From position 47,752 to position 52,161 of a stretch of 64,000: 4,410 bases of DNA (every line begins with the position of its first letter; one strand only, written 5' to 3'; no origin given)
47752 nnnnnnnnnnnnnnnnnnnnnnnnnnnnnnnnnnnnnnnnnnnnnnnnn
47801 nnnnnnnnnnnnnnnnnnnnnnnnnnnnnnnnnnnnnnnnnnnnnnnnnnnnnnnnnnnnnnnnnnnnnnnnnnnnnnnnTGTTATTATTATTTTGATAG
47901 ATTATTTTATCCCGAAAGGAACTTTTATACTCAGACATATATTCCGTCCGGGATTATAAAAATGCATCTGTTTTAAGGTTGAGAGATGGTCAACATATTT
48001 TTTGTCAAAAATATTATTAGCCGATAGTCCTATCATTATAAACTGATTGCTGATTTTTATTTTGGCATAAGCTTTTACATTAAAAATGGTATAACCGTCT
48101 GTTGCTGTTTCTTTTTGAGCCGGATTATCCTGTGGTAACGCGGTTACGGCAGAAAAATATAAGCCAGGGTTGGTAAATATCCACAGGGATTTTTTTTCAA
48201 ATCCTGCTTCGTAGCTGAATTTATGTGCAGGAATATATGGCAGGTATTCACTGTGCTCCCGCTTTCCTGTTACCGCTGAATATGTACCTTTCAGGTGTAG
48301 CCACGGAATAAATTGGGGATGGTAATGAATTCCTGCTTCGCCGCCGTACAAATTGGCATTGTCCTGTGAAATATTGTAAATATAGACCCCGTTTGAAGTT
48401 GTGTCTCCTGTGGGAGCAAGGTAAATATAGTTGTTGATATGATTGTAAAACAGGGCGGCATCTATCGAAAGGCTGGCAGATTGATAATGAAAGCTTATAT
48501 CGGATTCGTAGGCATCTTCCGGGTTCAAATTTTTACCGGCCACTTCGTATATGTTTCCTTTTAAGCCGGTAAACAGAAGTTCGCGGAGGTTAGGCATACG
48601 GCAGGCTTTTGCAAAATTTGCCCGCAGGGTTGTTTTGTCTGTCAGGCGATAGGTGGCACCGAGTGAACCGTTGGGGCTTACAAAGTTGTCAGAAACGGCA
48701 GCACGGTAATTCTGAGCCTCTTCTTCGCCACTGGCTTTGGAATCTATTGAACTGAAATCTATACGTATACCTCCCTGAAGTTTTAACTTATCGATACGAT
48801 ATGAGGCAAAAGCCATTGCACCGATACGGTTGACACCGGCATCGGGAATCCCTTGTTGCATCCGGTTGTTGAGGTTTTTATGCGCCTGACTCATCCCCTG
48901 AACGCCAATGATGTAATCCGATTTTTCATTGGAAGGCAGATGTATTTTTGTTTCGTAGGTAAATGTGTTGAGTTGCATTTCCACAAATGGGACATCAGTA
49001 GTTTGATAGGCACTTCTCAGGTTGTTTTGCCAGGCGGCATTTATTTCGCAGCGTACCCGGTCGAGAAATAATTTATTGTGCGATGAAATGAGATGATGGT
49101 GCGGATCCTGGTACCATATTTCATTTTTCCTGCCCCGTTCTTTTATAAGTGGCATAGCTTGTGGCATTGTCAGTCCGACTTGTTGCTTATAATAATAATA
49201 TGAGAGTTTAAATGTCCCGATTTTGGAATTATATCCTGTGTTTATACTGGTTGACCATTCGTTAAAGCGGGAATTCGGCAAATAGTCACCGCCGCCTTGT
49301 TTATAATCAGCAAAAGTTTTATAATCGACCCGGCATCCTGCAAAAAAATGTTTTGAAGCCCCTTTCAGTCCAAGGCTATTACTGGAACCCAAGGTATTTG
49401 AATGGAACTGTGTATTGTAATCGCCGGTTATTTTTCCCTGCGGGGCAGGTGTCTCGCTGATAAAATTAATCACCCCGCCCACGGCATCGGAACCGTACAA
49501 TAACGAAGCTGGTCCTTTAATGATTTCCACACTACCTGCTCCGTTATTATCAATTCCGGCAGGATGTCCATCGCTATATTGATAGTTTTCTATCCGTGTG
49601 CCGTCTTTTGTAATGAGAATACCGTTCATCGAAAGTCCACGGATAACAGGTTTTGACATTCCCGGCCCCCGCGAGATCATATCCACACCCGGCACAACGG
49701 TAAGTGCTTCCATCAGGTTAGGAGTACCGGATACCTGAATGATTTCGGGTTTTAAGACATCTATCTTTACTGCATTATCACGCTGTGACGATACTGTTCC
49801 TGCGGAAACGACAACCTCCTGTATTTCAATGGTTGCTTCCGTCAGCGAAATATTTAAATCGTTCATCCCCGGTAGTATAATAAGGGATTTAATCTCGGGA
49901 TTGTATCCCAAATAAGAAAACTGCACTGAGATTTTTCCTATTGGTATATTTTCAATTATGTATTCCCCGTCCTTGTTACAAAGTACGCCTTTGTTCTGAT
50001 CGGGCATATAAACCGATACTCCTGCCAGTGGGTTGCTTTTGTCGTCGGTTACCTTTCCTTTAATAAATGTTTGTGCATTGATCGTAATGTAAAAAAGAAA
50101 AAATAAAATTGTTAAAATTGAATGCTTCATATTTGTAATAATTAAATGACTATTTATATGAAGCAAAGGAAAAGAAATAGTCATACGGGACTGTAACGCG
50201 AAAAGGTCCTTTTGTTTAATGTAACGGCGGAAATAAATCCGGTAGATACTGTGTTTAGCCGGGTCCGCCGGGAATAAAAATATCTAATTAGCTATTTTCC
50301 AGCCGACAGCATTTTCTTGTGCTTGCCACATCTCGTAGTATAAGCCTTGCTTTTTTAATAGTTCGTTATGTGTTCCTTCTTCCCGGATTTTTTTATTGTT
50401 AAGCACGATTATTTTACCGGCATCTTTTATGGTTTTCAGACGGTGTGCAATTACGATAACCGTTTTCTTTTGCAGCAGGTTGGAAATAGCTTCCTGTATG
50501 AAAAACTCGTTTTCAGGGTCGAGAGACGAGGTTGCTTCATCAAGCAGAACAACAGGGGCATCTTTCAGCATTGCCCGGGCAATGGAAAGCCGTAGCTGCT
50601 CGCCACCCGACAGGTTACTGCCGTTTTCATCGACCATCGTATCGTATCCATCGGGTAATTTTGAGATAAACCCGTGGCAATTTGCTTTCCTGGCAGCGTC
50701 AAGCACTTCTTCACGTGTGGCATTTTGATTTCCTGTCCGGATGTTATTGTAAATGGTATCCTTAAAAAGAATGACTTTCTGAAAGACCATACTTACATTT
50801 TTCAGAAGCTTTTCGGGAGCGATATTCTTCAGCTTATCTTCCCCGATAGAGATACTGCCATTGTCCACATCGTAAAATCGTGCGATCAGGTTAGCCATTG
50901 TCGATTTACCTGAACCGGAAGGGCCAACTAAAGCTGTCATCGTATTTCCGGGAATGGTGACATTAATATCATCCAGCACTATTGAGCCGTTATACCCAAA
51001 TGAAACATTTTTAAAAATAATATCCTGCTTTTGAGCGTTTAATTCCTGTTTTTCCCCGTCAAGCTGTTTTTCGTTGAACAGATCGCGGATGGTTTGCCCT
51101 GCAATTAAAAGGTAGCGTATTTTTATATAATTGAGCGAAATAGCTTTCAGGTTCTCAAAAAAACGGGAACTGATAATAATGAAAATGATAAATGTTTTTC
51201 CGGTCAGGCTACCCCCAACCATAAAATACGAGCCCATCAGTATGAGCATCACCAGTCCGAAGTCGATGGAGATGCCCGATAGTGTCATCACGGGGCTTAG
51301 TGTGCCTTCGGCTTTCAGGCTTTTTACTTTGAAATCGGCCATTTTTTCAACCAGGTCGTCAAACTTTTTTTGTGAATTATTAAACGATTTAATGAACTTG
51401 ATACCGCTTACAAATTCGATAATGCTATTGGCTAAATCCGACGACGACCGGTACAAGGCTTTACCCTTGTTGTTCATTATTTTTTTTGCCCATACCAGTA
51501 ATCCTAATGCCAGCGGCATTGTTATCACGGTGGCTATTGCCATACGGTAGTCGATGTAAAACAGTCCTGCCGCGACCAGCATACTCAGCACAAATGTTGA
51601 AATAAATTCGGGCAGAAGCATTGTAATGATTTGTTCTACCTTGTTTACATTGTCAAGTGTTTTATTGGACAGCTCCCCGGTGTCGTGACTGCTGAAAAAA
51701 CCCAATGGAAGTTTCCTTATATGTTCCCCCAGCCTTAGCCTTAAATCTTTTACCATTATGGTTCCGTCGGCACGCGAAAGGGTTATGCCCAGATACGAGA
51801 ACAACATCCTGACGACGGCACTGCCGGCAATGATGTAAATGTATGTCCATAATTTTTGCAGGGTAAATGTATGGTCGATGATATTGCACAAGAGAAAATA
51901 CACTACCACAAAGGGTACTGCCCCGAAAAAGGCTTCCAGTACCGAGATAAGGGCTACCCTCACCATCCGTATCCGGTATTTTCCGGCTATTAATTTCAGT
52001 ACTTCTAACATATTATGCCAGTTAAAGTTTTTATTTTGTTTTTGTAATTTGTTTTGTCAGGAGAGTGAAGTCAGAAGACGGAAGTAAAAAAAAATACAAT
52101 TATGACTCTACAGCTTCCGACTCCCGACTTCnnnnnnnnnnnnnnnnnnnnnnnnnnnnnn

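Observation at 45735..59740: Metallophore-uptake-type locus (AraC sensor, TonB receptor, exporter-fold ABC pair, PepSY reductase) that embeds a 1341-aa ATP-driven Fe-S reductase-like fusion, a half-size permease, a Cys protein and a methyltransferase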

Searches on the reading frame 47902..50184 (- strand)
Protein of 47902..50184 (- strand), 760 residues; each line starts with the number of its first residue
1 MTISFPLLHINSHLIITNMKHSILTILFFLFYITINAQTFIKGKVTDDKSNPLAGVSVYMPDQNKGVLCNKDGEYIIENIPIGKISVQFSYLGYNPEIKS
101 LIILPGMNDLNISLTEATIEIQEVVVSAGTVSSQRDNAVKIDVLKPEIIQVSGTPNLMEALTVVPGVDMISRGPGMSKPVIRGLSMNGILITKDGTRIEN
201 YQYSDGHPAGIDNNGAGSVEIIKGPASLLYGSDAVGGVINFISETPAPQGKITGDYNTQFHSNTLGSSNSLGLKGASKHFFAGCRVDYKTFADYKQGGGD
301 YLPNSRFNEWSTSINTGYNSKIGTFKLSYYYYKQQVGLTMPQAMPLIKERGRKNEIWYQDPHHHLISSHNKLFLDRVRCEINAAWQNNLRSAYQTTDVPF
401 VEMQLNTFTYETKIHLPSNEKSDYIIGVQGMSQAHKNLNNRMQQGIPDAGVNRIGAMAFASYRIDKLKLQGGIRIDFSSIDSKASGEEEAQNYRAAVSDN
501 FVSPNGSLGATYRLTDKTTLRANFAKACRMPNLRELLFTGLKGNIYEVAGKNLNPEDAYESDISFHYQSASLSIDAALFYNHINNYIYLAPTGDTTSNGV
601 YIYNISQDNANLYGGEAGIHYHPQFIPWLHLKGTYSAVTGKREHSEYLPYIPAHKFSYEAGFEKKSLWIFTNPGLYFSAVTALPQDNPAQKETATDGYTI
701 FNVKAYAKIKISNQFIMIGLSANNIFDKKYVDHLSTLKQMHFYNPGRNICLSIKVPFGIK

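Call 3: search_protein_families(library=pfam, proteins=[window:47902-50184:-], max_evalue=0.01)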
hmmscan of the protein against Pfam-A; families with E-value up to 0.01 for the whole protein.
window:47902-50184:- (760 aa): 4 families
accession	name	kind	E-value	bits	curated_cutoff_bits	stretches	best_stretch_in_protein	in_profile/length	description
PF00593.30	TonB_dep_Rec_b-barrel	-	1.4e-35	124.5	27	1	260-725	21-436/436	TonB dependent receptor-like, beta-barrel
PF07715.20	Plug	-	5.1e-20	72.4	23.9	1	134-238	2-107/107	TonB-dependent Receptor Plug Domain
PF13715.12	CarbopepD_reg_2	-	2.1e-18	66.6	32.2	1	41-126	1-88/88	CarboxypepD_reg-like domain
PF13620.12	CarboxypepD_reg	-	1.2e-10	42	32.3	1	41-112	2-79/82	Carboxypeptidase regulatory-like domain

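Call 4: search_protein_families(library=ncbifam, proteins=[window:47902-50184:-], max_evalue=0.01)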
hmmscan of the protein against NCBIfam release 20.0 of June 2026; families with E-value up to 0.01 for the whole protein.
window:47902-50184:- (760 aa): 31 families (the best 25 are shown)
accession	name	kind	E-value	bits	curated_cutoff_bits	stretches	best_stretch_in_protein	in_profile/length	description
TIGR01785.1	TonB-hemin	subfamily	1.3e-48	166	316.85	1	123-757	3-677/677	TonB-dependent heme/hemoglobin receptor family protein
TIGR01786.1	TonB-hemlactrns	subfamily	2.1e-46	158.6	323.75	2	459-757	398-719/719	TonB-dependent hemoglobin/transferrin/lactoferrin family receptor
TIGR01783.1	TonB-siderophor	subfamily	8.8e-34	117.1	223.5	2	456-757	366-649/649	TonB-dependent siderophore receptor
NF038289.1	Zn_piracy_ZnuD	exception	1.7e-32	112.9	950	2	408-754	355-682/685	zinc piracy TonB-dependent receptor ZnuD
TIGR01778.1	TonB-copper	equivalog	2.3e-23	82.8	472.45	1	160-737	20-609/637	TonB-dependent copper receptor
TIGR04056.1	OMP_RagA_SusC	subfamily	3.4e-21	75.3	368.25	1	41-263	3-222/981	SusC/RagA family TonB-linked outer membrane protein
NF010010.0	PRK13483.1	equivalog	1.9e-19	69.1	927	2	105-247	16-166/660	ligand-gated channel protein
NF010011.0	PRK13484.1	equivalog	1.2e-16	60.1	1197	2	122-244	31-159/682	IreA family TonB-dependent siderophore receptor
TIGR01779.1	TonB-B12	equivalog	5.5e-15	54.9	599.7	2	119-249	27-159/614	TonB-dependent vitamin B12 receptor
NF007478.2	PRK10064.1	equivalog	1e-13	50.5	745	1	120-262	29-178/663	catecholate siderophore receptor CirA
NF049947.1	TonB_dep_PCPU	exception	3e-13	48.8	800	2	506-732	444-666/685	TonB-dependent receptor, PCPU motif-type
NF010038.0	PRK13513.1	equivalog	7.9e-13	47.8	942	1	116-246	30-167/659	ligand-gated channel protein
NF007926.1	PRK10641.1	equivalog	1.4e-11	43.7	836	1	140-258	47-168/617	TonB-dependent vitamin B12 receptor BtuB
NF010012.0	PRK13486.1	equivalog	9.5e-10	37.4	924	1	123-268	28-183/696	TonB-dependent receptor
NF010048.1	PRK13524.1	subfamily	1.9e-09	36.5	493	2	217-258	149-188/744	FepA family TonB-dependent siderophore receptor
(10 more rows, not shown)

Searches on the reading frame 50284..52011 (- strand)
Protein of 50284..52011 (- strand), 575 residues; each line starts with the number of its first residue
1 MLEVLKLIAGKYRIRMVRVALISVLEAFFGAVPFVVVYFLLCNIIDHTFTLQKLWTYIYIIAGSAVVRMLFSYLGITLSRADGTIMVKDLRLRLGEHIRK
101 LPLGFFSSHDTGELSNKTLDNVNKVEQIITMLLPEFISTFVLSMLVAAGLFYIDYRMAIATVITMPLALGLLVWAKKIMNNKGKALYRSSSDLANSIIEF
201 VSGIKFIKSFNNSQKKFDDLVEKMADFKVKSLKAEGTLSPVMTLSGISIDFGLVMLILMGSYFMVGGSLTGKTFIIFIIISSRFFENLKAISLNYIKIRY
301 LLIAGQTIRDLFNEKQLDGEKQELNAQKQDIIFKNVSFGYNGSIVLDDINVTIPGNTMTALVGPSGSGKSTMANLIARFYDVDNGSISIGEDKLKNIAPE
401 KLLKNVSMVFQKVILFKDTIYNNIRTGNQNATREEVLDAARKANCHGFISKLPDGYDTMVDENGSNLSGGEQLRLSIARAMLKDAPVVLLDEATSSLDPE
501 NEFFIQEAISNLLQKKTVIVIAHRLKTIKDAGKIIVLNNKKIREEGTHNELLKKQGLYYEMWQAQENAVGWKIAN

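Call 3: search_protein_families(library=pfam, proteins=[window:50284-52011:-], max_evalue=0.01)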
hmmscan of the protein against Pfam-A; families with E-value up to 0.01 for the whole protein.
window:50284-52011:- (575 aa): 11 families
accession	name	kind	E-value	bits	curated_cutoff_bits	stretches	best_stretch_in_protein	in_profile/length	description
PF00005.33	ABC_tran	-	1.4e-29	103.9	25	1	346-495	1-137/137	ABC transporter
PF00664.28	ABC_membrane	-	8.2e-23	81.9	28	1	53-285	39-271/274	ABC transporter transmembrane region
PF02463.25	SMC_N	-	1.6e-10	41.3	40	1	356-538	24-212/220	RecF/RecN/SMC N terminal domain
PF00004.35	AAA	-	2.5e-05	25.1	21.2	0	361-434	3-82/131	ATPase family associated with various cellular activities (AAA)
PF03193.22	RsgA_GTPase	-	0.00011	22.5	30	1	310-388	64-138/174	RsgA GTPase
PF09818.15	ABC_ATPase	-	0.0005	19.6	23.2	1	441-531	133-222/283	P-loop domain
PF13401.12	AAA_22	-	0.00077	20.2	27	1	356-498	5-97/130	AAA domain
PF13304.12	AAA_21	-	0.0021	18.6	27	0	358-372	1-15/304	AAA domain, putative AbiEii toxin, Type IV TA system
PF06414.18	Zeta_toxin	-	0.0021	17.9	22.3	1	359-400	19-60/199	Zeta toxin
PF13555.12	AAA_29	-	0.0023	18.1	27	1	351-372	17-38/61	P-loop containing region of AAA domain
PF13479.12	AAA_24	-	0.0031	17.8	27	1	358-460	4-69/195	AAA domain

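Call 4: search_protein_families(library=ncbifam, proteins=[window:50284-52011:-], max_evalue=0.01)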
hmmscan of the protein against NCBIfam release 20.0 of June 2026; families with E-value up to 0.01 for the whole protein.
window:50284-52011:- (575 aa): 190 families (the best 25 are shown)
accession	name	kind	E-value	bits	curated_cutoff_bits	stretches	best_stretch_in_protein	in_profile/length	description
TIGR02203.1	MsbA_lipidA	equivalog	1.3e-109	367.2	602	1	21-565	17-569/572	lipid A export permease/ATP-binding protein MsbA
NF045513.1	HepA_fam_ABC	equivalog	6.9e-101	338.5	725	1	49-565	89-609/610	heterocyst formation ABC transporter subunit HepA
NF052233.1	CphA_assoc_ABC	equivalog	5.7e-96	322.5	880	1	51-568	226-746/766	cyanophycin metabolism-associated ABC transporter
TIGR02204.1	MsbA_rel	hypoth_equivalog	9.9e-92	308.4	780.4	1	11-563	15-573/576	ABC transporter, permease/ATP-binding protein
NF008381.0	PRK11176.1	equivalog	1.4e-91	307.7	867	1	34-565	41-579/582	lipid A ABC transporter ATP-binding protein/permease MsbA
TIGR02857.1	CydD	equivalog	7e-85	285.9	435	1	22-537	7-529/529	thiol reductant ABC exporter subunit CydD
TIGR01846.1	type_I_sec_HlyB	subfamily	1.9e-84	284.3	725.55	1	12-566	137-693/694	type I secretion system permease/ATPase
NF010178.0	PRK13657.1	equivalog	3.9e-83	279.8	733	1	40-565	41-570/588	glucan ABC transporter ATP-binding protein/ permease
TIGR00958.1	3a01208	subfamily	2.5e-82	277.3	874.6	1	28-561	176-710/711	antigen peptide transporter 2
TIGR03796.1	NHLM_micro_ABC1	equivalog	3.1e-78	263.7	853.3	1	24-561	160-708/710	NHLP family bacteriocin export ABC transporter peptidase/permease/ATPase subunit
TIGR03797.1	NHLM_micro_ABC2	equivalog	4.7e-78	263.3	709.4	1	2-565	124-685/686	NHLP bacteriocin export ABC transporter permease/ATPase subunit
TIGR01193.1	bacteriocin_ABC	subfamily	9.5e-77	259.1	523.85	1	39-562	177-706/708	peptide cleavage/export ABC transporter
NF008364.0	PRK11160.1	equivalog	2.8e-75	254.1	630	1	63-563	68-573/575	heme ABC transporter ATP-binding protein/permease CydC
NF008056.1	PRK10790.1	equivalog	8.1e-73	245.9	746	1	29-566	39-576/584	SmdB family multidrug efflux ABC transporter permease/ATP-binding protein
TIGR03375.1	type_I_sec_LssB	subfamily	2.2e-72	244.4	693.1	1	119-555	251-692/696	type I secretion system permease/ATPase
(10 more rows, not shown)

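Call 70: search_solved_structures(query=window:50284-52011:-, max_evalue=1e-40)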
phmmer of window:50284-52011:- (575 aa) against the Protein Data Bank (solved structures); distinct sequences matched with E-value up to 1e-40: 235 (the best 60 are shown).
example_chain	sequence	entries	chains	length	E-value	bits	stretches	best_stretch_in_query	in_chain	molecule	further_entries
8woi_A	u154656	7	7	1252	5.7e-125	421.1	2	19-566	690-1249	ABC transporter B family member 19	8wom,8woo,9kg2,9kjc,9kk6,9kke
8wp0_A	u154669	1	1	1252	3.6e-124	418.5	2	19-566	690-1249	ABC transporter B family member 19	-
4f4c_A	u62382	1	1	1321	3.2e-118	398.9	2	54-565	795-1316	Multidrug resistance protein pgp-1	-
7niu_A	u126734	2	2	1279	1.9e-116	393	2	52-565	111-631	Isoform 2 of Phosphatidylcholine translocator ABCB4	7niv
9ody_A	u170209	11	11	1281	4.9e-116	391.7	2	59-563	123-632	ATP-binding cassette, sub-family B (MDR/TAP), member 4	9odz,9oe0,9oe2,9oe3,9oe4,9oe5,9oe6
8zpx_B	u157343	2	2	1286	4.9e-116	391.7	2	20-565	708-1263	ABC transporter B family member 1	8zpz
9juj_A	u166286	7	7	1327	5.7e-116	391.4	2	20-565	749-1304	ABC transporter B family member 1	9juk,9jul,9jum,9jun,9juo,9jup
9oe1_A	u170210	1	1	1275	6.1e-116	391.3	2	59-563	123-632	ATP-binding cassette, sub-family B (MDR/TAP), member 4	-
6s7p_A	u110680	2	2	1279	1.2e-115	390.4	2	52-565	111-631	Phosphatidylcholine translocator ABCB4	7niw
8zq4_B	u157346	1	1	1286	3.3e-115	388.9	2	20-565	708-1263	ABC transporter B family member 1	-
7zk4_A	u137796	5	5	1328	5e-114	385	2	53-565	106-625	ATP-dependent translocase ABCB1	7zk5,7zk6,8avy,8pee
7zka_A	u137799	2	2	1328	7.5e-114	384.4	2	53-565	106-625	ATP-dependent translocase ABCB1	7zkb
3g60_A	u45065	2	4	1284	1.1e-113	383.9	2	53-565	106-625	Multidrug resistance protein 1a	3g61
4m2s_A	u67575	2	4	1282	1.2e-113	383.8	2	53-565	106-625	Multidrug resistance protein 1A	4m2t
5kpi_A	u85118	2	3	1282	1.2e-113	383.8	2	53-565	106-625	Multidrug resistance protein 1A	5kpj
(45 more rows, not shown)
